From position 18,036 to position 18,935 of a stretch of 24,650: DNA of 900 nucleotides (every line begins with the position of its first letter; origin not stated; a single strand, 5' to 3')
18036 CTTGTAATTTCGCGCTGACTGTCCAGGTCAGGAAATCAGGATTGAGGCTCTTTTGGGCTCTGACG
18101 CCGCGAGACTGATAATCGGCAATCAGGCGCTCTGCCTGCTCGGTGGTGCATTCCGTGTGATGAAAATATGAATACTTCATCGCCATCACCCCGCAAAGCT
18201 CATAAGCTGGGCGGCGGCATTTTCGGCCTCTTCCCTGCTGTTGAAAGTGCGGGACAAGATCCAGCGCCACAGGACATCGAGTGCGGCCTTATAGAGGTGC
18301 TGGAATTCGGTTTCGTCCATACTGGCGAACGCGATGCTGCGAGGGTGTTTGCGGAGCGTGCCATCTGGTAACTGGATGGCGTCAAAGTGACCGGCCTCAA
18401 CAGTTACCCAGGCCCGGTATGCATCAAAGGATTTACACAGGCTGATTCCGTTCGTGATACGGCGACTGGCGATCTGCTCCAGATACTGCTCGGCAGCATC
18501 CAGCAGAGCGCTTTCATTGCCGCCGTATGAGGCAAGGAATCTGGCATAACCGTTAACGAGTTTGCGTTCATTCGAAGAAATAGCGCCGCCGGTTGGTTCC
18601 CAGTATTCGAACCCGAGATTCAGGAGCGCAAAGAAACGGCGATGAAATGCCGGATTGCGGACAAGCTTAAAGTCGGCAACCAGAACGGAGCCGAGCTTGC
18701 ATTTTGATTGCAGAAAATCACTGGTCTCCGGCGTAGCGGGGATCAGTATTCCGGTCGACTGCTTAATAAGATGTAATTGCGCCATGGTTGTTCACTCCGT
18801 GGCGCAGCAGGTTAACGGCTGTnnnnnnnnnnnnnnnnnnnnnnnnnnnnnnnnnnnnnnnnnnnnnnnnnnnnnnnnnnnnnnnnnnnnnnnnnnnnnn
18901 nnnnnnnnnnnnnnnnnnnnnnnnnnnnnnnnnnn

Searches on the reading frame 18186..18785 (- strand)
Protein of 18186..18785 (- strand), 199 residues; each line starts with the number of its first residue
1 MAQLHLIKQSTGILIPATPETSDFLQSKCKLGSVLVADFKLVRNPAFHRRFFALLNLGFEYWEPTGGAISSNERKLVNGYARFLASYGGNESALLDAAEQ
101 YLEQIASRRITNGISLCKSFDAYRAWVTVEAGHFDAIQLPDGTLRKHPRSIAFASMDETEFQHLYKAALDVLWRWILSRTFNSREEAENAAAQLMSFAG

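Call 52: search_protein_families(library=phrogs, proteins=[window:18186-18785:-], max_evalue=0.00001)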
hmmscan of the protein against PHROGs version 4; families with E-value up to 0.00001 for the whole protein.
window:18186-18785:- (199 aa): 1 family
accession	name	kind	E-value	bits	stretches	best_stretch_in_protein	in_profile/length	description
phrog_319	-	DNA, RNA and nucleotide metabolism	7.6e-74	247.6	1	1-198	1-158/159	NinB/ Orf homologous recombination mediator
